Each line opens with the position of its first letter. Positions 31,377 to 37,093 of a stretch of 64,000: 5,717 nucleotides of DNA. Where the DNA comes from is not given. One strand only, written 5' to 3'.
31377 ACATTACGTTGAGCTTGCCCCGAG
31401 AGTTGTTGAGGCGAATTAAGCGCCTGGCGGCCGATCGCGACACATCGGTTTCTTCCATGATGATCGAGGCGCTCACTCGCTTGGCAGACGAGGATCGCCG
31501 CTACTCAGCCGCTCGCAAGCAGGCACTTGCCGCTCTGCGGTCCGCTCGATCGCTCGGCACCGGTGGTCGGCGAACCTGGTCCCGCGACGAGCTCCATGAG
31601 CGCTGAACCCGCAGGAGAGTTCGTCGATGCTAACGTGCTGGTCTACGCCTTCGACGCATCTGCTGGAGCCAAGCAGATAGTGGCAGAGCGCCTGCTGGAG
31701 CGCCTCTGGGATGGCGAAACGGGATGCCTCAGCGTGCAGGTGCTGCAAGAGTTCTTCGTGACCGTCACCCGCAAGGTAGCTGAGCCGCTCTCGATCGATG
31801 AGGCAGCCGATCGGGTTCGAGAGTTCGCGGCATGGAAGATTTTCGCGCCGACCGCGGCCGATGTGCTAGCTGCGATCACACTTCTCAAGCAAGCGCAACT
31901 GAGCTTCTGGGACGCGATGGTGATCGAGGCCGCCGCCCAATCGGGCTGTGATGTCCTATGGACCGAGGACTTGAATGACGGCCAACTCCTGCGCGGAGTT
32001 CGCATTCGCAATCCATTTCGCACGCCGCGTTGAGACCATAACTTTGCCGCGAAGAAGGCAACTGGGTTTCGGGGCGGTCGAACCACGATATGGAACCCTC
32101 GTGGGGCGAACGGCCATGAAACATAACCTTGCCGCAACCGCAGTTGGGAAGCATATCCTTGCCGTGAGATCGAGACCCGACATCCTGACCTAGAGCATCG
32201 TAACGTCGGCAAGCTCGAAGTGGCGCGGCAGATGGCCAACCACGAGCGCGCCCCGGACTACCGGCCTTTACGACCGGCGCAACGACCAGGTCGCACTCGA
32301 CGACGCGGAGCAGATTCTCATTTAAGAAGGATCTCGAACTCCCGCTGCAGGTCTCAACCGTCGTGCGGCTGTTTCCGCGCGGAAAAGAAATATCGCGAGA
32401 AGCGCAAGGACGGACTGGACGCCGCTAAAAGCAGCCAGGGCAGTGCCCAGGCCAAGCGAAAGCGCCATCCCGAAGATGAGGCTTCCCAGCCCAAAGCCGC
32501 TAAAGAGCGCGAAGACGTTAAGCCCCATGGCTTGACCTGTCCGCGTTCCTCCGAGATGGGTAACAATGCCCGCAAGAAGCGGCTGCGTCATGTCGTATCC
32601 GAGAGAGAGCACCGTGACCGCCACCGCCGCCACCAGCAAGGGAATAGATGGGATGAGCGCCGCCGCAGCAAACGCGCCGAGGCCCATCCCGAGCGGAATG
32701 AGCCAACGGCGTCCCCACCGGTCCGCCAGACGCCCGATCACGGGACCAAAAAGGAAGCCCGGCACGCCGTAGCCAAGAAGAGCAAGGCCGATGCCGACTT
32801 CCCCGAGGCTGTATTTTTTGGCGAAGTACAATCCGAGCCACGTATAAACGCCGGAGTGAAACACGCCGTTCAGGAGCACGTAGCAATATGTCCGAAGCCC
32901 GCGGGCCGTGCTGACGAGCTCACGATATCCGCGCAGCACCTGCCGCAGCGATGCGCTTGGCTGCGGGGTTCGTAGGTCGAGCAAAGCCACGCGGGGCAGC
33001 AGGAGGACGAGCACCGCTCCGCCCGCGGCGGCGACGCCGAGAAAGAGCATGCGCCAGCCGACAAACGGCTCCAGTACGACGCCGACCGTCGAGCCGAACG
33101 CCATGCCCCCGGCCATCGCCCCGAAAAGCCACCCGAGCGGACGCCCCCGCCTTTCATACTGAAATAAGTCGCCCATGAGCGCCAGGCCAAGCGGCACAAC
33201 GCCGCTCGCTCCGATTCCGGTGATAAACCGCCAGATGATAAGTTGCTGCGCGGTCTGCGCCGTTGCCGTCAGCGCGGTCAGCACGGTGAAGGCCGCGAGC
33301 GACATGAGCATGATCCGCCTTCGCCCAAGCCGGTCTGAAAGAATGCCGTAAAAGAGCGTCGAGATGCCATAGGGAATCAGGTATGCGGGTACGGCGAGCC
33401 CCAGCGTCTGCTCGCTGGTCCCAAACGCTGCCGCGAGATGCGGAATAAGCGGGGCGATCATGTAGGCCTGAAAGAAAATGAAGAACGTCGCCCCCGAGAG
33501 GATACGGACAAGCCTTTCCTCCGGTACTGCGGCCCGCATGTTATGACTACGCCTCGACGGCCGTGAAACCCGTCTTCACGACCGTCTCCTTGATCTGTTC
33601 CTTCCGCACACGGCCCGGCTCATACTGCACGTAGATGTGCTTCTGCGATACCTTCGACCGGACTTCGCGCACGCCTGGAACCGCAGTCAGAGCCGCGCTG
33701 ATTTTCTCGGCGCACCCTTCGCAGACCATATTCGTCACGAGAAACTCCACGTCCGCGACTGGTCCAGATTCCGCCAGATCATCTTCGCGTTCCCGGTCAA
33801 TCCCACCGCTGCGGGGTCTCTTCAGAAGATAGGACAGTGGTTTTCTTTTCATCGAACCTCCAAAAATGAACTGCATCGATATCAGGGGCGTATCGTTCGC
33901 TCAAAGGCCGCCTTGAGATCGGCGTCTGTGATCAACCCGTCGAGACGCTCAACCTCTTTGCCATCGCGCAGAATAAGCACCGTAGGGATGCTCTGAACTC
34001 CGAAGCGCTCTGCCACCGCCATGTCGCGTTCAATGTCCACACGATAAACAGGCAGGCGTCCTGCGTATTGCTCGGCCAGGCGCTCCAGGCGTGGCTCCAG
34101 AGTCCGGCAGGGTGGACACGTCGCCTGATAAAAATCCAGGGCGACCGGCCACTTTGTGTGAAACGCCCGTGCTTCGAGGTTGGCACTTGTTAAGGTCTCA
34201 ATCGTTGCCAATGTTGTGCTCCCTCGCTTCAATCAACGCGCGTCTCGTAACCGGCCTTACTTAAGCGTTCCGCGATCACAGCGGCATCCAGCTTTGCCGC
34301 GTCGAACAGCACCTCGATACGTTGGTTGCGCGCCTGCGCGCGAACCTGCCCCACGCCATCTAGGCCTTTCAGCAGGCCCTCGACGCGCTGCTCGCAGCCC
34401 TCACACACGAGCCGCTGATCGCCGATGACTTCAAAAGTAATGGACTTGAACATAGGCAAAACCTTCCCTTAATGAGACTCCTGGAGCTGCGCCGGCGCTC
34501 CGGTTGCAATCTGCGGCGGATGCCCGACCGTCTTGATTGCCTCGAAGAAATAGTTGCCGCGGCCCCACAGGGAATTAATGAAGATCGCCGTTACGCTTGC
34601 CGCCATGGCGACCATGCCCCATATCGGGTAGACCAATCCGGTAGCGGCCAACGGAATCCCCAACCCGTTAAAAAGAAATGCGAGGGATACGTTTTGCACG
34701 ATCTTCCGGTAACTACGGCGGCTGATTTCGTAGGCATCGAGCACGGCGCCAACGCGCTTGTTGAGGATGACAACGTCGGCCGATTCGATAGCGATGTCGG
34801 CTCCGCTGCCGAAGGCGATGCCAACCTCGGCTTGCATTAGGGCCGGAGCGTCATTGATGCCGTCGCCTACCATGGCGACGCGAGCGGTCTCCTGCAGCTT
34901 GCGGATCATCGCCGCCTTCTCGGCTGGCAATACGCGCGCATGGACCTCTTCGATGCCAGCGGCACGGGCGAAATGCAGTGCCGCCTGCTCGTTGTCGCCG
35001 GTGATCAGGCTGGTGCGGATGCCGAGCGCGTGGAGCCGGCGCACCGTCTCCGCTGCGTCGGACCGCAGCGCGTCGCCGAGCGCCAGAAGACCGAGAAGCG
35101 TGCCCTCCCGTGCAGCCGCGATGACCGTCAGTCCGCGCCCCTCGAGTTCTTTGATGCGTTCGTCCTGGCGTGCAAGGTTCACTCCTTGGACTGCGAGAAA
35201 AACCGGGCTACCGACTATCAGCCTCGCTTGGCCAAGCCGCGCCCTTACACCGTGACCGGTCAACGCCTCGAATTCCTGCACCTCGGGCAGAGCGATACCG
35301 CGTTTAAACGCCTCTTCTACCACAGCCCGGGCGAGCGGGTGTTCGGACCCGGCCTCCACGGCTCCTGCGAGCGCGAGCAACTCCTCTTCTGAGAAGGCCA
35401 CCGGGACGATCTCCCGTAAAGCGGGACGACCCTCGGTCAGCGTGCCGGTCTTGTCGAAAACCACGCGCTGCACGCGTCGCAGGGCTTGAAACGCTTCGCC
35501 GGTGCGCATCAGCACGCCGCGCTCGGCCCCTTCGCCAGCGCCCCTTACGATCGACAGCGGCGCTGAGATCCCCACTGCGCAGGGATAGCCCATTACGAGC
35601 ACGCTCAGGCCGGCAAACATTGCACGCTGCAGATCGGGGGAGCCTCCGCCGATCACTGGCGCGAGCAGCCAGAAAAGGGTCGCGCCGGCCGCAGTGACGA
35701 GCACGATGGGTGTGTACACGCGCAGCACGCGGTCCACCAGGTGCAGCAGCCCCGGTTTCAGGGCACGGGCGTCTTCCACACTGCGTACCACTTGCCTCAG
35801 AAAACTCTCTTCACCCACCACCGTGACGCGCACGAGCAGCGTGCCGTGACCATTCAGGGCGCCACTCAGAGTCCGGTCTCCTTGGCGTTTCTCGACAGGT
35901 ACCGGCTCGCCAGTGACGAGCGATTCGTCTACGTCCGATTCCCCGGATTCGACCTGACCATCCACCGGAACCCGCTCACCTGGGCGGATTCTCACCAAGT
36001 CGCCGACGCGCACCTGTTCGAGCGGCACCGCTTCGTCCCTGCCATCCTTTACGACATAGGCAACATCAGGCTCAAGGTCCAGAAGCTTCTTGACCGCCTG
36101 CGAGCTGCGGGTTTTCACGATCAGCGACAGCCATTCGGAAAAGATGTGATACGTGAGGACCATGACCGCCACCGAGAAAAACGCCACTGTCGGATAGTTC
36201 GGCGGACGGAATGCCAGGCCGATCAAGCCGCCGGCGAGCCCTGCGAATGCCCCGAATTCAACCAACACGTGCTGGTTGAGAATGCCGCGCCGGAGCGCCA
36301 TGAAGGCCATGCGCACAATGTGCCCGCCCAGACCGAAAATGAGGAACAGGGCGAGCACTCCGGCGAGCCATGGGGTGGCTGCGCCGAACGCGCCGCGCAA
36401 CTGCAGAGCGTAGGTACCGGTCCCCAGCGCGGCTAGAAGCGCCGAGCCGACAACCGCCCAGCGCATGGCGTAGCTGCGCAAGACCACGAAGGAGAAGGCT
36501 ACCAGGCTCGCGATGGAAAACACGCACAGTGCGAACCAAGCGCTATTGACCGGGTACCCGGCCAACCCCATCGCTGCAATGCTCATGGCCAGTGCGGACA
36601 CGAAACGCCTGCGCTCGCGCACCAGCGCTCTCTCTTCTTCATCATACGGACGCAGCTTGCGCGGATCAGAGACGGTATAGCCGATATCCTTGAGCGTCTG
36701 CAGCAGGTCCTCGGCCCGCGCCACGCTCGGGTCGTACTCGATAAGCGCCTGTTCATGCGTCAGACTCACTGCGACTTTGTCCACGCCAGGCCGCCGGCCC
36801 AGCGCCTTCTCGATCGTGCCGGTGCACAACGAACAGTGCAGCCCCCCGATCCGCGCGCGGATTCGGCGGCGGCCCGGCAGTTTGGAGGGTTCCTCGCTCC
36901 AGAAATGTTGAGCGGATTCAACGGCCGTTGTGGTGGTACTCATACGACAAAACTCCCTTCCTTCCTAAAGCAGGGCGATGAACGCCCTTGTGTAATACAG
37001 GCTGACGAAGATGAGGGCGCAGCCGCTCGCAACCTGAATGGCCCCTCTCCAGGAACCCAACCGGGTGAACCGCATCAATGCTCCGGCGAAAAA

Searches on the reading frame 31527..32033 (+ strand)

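Call 12: search_protein_families(library=pfam, proteins=[window:31527-32033:+], max_evalue=0.01)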
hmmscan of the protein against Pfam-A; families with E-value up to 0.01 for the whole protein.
window:31527-32033:+ (168 aa): 2 families
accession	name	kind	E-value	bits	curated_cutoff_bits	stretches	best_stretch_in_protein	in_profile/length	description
PF01850.27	PIN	-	7.8e-12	46.3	23.6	1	32-148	2-111/120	PIN domain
PF13470.12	PIN_3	-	0.00039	21.7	27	1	33-148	4-113/115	PIN domain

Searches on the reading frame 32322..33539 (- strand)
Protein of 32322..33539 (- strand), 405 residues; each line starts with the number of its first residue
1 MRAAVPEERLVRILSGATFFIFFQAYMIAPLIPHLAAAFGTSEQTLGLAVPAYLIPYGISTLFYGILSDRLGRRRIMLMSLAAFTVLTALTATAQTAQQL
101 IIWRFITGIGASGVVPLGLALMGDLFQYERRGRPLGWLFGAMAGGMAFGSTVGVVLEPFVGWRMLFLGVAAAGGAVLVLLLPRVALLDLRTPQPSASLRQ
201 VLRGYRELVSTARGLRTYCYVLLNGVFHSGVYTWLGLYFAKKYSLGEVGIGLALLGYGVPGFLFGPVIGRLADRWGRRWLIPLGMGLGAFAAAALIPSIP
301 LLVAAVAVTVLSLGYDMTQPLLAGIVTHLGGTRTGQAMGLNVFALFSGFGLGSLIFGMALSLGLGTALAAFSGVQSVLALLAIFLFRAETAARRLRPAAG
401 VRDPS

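Call 12: search_protein_families(library=pfam, proteins=[window:32322-33539:-], max_evalue=0.01)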
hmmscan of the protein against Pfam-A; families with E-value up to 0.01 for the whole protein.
window:32322-33539:- (405 aa): 2 families
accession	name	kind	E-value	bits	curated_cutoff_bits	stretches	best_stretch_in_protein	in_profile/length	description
PF07690.21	MFS_1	-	2.2e-59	201.6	33.4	2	15-352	2-346/347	Major Facilitator Superfamily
PF00083.30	Sugar_tr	-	1.3e-08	34.7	22.3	1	42-180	44-188/452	Sugar (and other) transporter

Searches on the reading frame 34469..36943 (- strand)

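Call 12: search_protein_families(library=pfam, proteins=[window:34469-36943:-], max_evalue=0.01)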
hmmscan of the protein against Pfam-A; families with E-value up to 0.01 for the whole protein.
window:34469-36943:- (824 aa): 4 families
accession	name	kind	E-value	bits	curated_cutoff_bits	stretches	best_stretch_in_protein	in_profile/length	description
PF00122.25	E1-E2_ATPase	-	8.1e-48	162.8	28.1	1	290-474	2-180/181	E1-E2 ATPase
PF00702.32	Hydrolase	-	1.2e-33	117.6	26.4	1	494-705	4-190/191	haloacid dehalogenase-like hydrolase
PF00403.32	HMA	-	1.7e-13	51.1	24.8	1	31-90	3-62/62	Heavy-metal-associated domain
PF08282.18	Hydrolase_3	-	0.00022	21.5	20.9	1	686-736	203-253/255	haloacid dehalogenase-like hydrolase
